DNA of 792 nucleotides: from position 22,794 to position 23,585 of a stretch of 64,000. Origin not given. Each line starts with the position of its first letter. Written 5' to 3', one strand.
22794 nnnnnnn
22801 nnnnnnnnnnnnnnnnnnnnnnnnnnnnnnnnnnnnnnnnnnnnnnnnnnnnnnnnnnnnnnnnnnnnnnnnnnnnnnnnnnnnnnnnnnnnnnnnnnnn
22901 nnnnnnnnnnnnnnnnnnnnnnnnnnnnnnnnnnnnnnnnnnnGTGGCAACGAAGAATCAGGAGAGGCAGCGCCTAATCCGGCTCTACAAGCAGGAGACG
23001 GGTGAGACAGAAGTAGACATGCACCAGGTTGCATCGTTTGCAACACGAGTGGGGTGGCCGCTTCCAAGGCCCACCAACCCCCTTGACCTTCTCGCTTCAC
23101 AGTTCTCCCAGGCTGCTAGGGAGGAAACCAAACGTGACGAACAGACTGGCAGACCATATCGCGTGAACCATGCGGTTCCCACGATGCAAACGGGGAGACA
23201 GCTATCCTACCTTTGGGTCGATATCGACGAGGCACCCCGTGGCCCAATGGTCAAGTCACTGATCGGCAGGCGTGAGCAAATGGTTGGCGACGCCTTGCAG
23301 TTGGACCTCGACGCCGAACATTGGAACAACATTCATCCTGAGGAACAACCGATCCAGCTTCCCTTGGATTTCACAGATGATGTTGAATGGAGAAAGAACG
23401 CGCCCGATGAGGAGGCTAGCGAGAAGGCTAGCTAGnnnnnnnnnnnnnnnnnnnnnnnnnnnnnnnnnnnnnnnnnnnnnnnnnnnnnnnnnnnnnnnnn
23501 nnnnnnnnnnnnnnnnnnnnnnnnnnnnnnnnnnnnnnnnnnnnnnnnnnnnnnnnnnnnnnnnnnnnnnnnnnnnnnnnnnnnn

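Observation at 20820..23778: IS1-family element that transposed as a 2.9-kb unit with three passenger genes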

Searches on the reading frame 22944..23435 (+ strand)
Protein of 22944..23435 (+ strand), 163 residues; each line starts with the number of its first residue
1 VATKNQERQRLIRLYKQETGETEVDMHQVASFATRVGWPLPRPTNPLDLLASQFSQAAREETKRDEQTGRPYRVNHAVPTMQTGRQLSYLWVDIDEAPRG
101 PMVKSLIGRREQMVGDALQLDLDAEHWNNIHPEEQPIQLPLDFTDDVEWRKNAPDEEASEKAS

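Call 4: search_protein_families(library=pfam, proteins=[window:22944-23435:+], max_evalue=0.1)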
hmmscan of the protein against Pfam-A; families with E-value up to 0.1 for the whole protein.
window:22944-23435:+ (163 aa): 0 families

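Call 5: search_protein_families(library=ncbifam, proteins=[window:22944-23435:+], max_evalue=0.1)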
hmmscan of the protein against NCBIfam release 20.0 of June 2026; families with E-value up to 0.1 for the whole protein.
window:22944-23435:+ (163 aa): 0 families

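Call 8: find_encoding_contigs(protein=window:22944-23435:+, flank=6000, max_places=10)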
Protein window:22944-23435:+ (163 aa): 1 contig read that carries it; 1 place shown.
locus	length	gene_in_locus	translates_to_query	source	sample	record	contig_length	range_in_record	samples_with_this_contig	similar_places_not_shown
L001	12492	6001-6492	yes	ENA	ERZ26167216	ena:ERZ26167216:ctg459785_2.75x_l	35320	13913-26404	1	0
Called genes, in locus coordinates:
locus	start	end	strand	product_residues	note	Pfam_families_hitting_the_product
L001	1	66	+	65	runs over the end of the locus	-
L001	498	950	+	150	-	-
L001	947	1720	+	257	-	PF13730:HTH_36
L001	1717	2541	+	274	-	PF01695:IstB_IS21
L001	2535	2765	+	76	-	PF12762:DDE_Tnp_IS1595 (weak)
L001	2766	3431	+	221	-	PF00145:DNA_methylase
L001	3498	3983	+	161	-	PF01844:HNH, PF14279:HNH_5 (faint)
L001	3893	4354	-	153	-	-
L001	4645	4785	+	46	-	-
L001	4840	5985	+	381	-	PF01381:HTH_3, PF06114:Peptidase_M78 (faint)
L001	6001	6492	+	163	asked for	-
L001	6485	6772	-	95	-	-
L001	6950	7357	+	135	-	PF03852:Vsr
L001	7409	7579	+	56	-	-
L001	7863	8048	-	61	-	-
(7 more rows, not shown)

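Call 12: search_protein_families(library=padloc, proteins=[window:22944-23435:+], max_evalue=1)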
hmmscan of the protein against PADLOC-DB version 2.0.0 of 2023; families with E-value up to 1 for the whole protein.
window:22944-23435:+ (163 aa): 0 families

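Call 13: search_protein_families(library=phrogs, proteins=[window:22944-23435:+], max_evalue=0.1)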
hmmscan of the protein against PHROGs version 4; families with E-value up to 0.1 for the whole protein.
window:22944-23435:+ (163 aa): 0 families

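Call 17: find_homologous_proteins(query=window:22944-23435:+, max_evalue=0.001)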
Query window:22944-23435:+ (163 aa): 644 proteins with E <= 0.001 among 768 candidates; the best 120 are listed.
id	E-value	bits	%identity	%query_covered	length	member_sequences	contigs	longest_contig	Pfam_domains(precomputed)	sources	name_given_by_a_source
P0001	1.4e-100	352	97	100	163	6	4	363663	-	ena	-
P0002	1.4e-100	352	97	100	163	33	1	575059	-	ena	-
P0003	1.1e-78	281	78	96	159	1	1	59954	-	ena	-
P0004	1.9e-77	277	75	98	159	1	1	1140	-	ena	-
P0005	1.8e-76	273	74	98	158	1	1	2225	-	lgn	-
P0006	3.1e-76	273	73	98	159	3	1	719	-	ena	-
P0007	6.9e-76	272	77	98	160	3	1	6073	-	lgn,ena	-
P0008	3.3e-73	263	71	98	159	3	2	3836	-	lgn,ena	-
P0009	3.0e-72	260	72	97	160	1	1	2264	-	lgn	-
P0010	1.2e-71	258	74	98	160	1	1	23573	-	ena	-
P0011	1.6e-71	257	73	98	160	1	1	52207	-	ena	-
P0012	2.2e-70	254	72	97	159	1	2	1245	-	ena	-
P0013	2.9e-70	253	70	98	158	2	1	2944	-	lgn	-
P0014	3.7e-70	253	71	98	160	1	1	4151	-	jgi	jgi:hypothetical protein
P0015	4.6e-70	253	72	94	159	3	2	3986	-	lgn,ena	-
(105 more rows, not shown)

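Call 18: find_encoding_contigs(protein=P0001, flank=5000, max_places=10)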
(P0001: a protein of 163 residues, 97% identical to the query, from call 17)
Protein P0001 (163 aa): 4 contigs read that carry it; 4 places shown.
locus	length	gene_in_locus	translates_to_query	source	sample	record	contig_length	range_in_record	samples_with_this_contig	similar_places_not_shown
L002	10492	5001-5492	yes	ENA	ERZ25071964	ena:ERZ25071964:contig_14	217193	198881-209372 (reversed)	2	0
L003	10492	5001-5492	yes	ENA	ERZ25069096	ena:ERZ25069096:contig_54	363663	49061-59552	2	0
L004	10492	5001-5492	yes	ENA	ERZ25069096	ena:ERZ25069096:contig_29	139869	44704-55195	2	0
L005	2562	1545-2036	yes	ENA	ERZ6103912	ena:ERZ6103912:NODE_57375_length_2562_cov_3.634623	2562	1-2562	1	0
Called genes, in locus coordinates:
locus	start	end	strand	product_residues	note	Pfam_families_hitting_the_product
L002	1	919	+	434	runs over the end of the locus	PF00072:Response_reg, PF01627:Hpt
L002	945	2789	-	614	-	PF06480:FtsH_ext, PF00004:AAA, PF07728:AAA_5 (faint), PF17862:AAA_lid_3, PF01434:Peptidase_M41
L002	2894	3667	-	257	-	PF03400:DDE_Tnp_IS1 (faint)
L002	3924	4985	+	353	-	PF06114:Peptidase_M78 (faint)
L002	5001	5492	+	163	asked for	-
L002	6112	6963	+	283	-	PF00581:Rhodanese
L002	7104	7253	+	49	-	PF14018:DUF4234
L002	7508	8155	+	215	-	PF12773:DZR (faint), PF13240:Zn_Ribbon_1 (weak), PF09685:MamF_MmsF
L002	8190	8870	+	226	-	PF00486:Trans_reg_C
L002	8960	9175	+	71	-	-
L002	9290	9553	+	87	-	-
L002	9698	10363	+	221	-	PF01063:Aminotran_4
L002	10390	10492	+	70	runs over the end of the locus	-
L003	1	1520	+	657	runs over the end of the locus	PF00270:DEAD (faint), PF04851:ResIII, PF17757:UvrB_inter, PF27431:UvrB_3rd, PF00271:Helicase_C, PF12344:UvrB, PF02151:UVR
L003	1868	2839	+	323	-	-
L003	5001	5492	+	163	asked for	-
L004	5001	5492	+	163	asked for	-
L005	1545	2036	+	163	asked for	-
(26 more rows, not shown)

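Call 19: find_encoding_contigs(protein=P0002, flank=5000, max_places=10)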
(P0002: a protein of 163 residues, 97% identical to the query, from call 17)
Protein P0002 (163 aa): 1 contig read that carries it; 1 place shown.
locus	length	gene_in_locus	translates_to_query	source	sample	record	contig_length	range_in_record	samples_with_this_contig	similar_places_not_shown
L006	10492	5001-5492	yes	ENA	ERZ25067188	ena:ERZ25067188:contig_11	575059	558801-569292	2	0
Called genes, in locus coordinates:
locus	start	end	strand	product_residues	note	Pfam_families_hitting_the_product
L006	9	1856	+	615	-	PF03460:NIR_SIR_ferr, PF01077:NIR_SIR, PF03460:NIR_SIR_ferr, PF01077:NIR_SIR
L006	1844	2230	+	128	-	-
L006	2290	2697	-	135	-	-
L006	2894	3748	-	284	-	PF03400:DDE_Tnp_IS1 (faint)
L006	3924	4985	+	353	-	PF06114:Peptidase_M78 (faint)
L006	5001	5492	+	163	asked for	-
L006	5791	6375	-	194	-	PF12760:Zn_ribbon_IS1595, PF12762:DDE_Tnp_IS1595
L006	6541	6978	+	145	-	PF02082:Rrf2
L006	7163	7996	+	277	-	PF00899:ThiF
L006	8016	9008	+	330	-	PF00291:PALP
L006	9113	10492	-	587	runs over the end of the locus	PF00496:SBP_bac_5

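Call 26: find_related_loci(query=A1, collection=genome_contigs, flank=6000)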
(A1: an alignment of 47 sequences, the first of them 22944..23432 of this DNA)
Query A1 (163 aa) in genome_contigs; peptide patterns used: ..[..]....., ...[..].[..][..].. (x = any residue, [..] = any of these).
289 stretches matched a pattern; 110 encode a relative of the query (tblastn E <= 1e-3); the best 80 are kept; 80 distinct loci.
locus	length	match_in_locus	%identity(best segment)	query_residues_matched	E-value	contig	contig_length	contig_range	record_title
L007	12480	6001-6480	75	1-159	1e-79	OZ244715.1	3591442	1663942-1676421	MAG: Dehalococcoidia bacterium isolate 2a03d168-6b0a-4ce5-99cd-548ba5eaeb18 genome assembly, chromosome: 1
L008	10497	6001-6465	71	3-158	2e-73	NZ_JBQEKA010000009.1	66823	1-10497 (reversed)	MAG: Kerstersia sp. isolate AOP1_E1_surf _bin _44 AOP1_E1_surf.bin.44_9, whole genome shotgun sequence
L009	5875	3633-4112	66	1-163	3e-72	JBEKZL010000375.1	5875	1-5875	MAG: Bryobacteraceae bacterium isolate SPRUCE 69 SPRUCE_69_375, whole genome shotgun sequence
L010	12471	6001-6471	65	1-158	2e-69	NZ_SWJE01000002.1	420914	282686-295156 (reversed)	Trinickia terrae strain 7GSK02 scaffold2, whole genome shotgun sequence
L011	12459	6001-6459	67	2-154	5e-69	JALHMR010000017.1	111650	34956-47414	MAG: Rhodospirillaceae bacterium isolate Bin_39_2_2 c_000000001120, whole genome shotgun sequence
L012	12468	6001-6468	67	1-157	7e-69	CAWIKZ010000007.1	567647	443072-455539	MAG: uncultured Acidobacteriaceae bacterium isolate MFD03323.bin.1.140 genome assembly, contig: contig_26887, whole geno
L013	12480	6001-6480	66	1-163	7e-69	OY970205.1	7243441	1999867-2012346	MAG: uncultured Acidobacteriaceae bacterium isolate MFD02248.bin.1.24 genome assembly, chromosome: 1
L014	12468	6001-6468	66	1-157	2e-68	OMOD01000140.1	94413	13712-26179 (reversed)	Acidobacteriaceae bacterium SbA1 strain Peat soil MAG SbA1 genome assembly, contig: SBA1_Contig_46, whole genome shotgun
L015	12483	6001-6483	66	1-163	6e-68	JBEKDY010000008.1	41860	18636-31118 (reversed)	MAG: Candidatus Sulfotelmatobacter sp. isolate SPRUCE 194 SPRUCE_194_8, whole genome shotgun sequence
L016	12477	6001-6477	64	1-160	2e-67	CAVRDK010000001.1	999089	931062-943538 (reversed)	MAG: uncultured beta proteobacterium isolate MFD01231.bin.1.102 genome assembly, contig: contig_14791, whole genome shot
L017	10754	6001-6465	65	2-157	2e-67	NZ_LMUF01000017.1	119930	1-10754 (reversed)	Burkholderia sp. S171 NODE_30_length_119850_cov_9.622637, whole genome shotgun sequence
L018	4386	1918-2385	68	1-157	1e-67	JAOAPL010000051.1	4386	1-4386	MAG: Acidobacteriaceae bacterium isolate RYN_13 scaffold_282710, whole genome shotgun sequence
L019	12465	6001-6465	65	2-157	6e-67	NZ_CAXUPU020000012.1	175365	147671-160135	Caballeronia sp. LjRoot29 LJR029c12, whole genome shotgun sequence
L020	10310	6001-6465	63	1-156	1e-66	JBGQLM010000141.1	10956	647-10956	MAG: Geobacteraceae bacterium isolate OBJ2_061818_050_38 k141_352537_length_10956_cov_10.0000, whole genome shotgun sequ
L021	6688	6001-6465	66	1-157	1e-66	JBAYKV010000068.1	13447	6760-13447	MAG: Syntrophales bacterium isolate SO_2016_GW1_88 scaffold08033_OW334_2016, whole genome shotgun sequence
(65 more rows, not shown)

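Call 29: predict_structure(alignment_id=A1)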
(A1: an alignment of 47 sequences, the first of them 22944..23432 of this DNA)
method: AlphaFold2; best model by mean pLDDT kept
length: 163 residues; sequences in the alignment: 47
mean_pLDDT: 86.0   pTM: 0.64
mean pLDDT of the five models: 86.0, 85.7, 84.9, 83.4, 80.6
residues with pLDDT >= 90: 68; 70-90: 79; 50-70: 15; < 50: 1
segments of 3 or more residues with pLDDT < 50: none
pLDDT, mean of each block of 10 residues (from residue 1): 87 96 93 94 88 89 93 87 67 88 86 89 94 93 80 66 49
secondary structure, 60 per line:
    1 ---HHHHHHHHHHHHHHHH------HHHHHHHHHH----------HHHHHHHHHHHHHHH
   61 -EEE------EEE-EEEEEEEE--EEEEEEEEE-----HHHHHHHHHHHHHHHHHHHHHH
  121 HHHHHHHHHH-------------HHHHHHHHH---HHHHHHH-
elements in order: H4-19 H26-35 H46-60 E62-64 E71-73 E75-82 E85-93 H99-130 H144-152 H156-162

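Call 33: fold_search(model_id=the predicted structure, library=pdb)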
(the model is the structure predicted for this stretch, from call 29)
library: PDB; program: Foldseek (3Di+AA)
matches with E <= 10: 110; with E <= 0.001: 0
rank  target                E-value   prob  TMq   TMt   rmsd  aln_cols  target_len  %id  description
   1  4fht_A                1.2e+00  0.05  0.13  0.15  17.4       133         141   22  Crystal Structure of the PcaV transcriptional regulator from Streptomyces coelicolor in complex with its natural ligan (released 2013-04-24)
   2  8fl3_SH               1.5e+00  0.05  0.10  0.15  13.4        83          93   16  Human nuclear pre-60S ribosomal subunit (State I2) (released 2023-07-12)
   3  9dtr_y                1.7e+00  0.05  0.17  0.19  21.4       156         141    9  Structure of the yeast post-catalytic P complex spliceosome at 2.3 Angstrom resolution (released 2024-12-25)
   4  7ls1_K3               2.5e+00  0.08  0.22  0.16  20.7       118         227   11  80S ribosome from mouse bound to eEF2 (Class II) (released 2021-11-03)
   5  8rd8_aA               2.5e+00  0.07  0.10  0.27  16.1        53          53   21  Cryo-EM structure of P. urativorans 70S ribosome in complex with hibernation factors Balon and RaiA (structure 1). (released 2024-02-21)
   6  8sfj_A                2.9e+00  0.11  0.13  0.03   4.5        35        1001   26  WT CRISPR-Cas12a with a 10bp R-loop (released 2024-07-03)
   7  8sfi_A                2.9e+00  0.08  0.13  0.03   6.9        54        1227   22  WT CRISPR-Cas12a with a 8bp R-loop (released 2024-07-03)
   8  9g8o_A                3.1e+00  0.02  0.12  0.02  31.8        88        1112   20  human 40S ribosome bound by a SKI238-exosome complex (released 2024-10-16)
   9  8q7n_N                3.1e+00  0.01  0.13  0.05  27.0       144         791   12  cryo-EM structure of the human spliceosomal B complex protomer (tri-snRNP core region) (released 2024-01-24)
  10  6pmp_C                3.3e+00  0.09  0.11  0.03  16.2        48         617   19  Crystal structure of a fragment of rat phospholipase Cepsilon EF3-RA1 (released 2020-07-08)
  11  6yhs_X                3.3e+00  0.04  0.10  0.24  16.0        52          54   23  Acinetobacter baumannii ribosome-amikacin complex - 50S subunit (released 2020-09-16)
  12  7cpu_SG               3.5e+00  0.03  0.13  0.11  12.8        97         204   13  Cryo-EM structure of 80S ribosome from mouse kidney (released 2022-02-02)
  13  8p7x_v                3.7e+00  0.05  0.13  0.25   8.4        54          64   11  Mycoplasma pneumoniae 70S ribosome in chloramphenicol-treated cells (released 2024-11-20)
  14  8i0p_K                4.0e+00  0.05  0.21  0.11  34.2       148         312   12  The cryo-EM structure of human pre-Bact complex (released 2024-07-31)
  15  9m5e_A                4.3e+00  0.04  0.14  0.07  16.8        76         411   10  Structure of SPIN90 dimer-Arp2/3 complex-nucleated actin filament (singlet complex) (released 2025-09-10)
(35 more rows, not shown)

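Call 39: fold_search(model_id=the predicted structure, library=viral)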
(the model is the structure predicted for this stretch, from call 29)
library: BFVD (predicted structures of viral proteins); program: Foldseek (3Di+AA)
matches with E <= 10: 377; with E <= 0.001: 0
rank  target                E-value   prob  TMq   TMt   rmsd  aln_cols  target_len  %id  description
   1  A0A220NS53            2.1e-01  0.72  0.49  0.36  14.2       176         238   12  (no name in the UniProt tables at hand)
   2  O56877                4.1e-01  0.08  0.16  0.07  13.2       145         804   16  Envelope glycoprotein H [Infectious laryngotracheitis virus]
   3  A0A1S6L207            4.6e-01  0.21  0.16  0.20  10.9        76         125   10  (no name in the UniProt tables at hand)
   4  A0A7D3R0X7            5.7e-01  0.08  0.17  0.12  29.0       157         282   11  Uncharacterized protein (Fragment) [Fadolivirus FV1/VV64]
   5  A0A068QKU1            5.7e-01  0.05  0.12  0.07  18.2       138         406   12  BRO-like protein [Armadillidium vulgare iridescent virus]
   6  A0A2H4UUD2            6.9e-01  0.07  0.20  0.17  14.9       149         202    9  Uncharacterized protein [Bodo saltans virus]
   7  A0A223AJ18            7.3e-01  0.14  0.19  0.26  13.1        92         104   11  Uncharacterized protein [Acidovorax phage ACP17]
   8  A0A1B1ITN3            8.9e-01  0.10  0.11  0.29   9.0        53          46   15  (no name in the UniProt tables at hand)
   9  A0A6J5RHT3            8.9e-01  0.06  0.17  0.10  18.2       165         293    7  Uncharacterized protein [uncultured Caudovirales phage]
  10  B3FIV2                8.9e-01  0.04  0.16  0.07  19.8       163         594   12  Uncharacterized protein [Pseudomonas phage 201phi2-1]
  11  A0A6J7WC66            8.9e-01  0.03  0.12  0.05  19.8       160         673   17  Uncharacterized protein [uncultured Caudovirales phage]
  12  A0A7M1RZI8            9.5e-01  0.09  0.13  0.16   9.9        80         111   12  Uncharacterized protein [uncultured phage cr118_1]
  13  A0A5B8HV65            9.5e-01  0.06  0.20  0.04  18.5       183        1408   10  Uncharacterized protein [Mimiviridae sp. ChoanoV1]
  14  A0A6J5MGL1            9.5e-01  0.03  0.14  0.08  14.5       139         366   14  COG5527 Protein involved in initiation of plasmid replication [uncultured Caudovirales phage]
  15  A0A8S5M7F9            1.0e+00  0.12  0.24  0.27  14.3       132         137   10  Uncharacterized protein [Siphoviridae sp. ctrgt10]
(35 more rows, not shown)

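Call 90: search_protein_families(library=pfam, alignment_id=A6, max_evalue=0.00001)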
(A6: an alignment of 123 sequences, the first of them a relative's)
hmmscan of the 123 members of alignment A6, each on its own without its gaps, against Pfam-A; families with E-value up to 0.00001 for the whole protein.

A. member 1, L008:1832-2722:- (296 aa): 0 families

B. families by the number of members that match (of 123 scanned): 100 families (the first 25 are shown)
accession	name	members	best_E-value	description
PF13245.12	AAA_19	2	1.4e-46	AAA domain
PF00239.26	Resolvase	2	7.7e-43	Resolvase, N terminal domain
PF00580.27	UvrD-helicase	2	9.3e-37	UvrD/REP helicase N-terminal domain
PF14487.12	DarT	2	9.4e-31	ssDNA thymidine ADP-ribosyltransferase, DarT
PF00589.27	Phage_integrase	2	8.7e-24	Phage integrase family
PF13676.11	TIR_2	2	8e-23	TIR domain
PF22483.2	Mu-transpos_C_2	2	3.7e-19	Mu transposase, C-terminal domain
PF13538.12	UvrD_C_2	2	7.3e-18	UvrD-like helicase C-terminal domain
PF01661.27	Macro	2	6.8e-17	Macro domain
PF00440.29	TetR_N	2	2.3e-13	Bacterial regulatory proteins, tetR family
PF18203.6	IPTL-CTERM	2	3.7e-11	IPTL-CTERM motif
PF01443.25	Viral_helicase1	2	7.5e-09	Viral superfamily 1 RNA helicase core domain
PF00171.27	Aldedh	1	1.9e-131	Aldehyde dehydrogenase family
PF05681.19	Fumerase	1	2.3e-100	Fumarate hydratase (Fumerase)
PF00501.34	AMP-binding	1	6.4e-91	AMP-binding enzyme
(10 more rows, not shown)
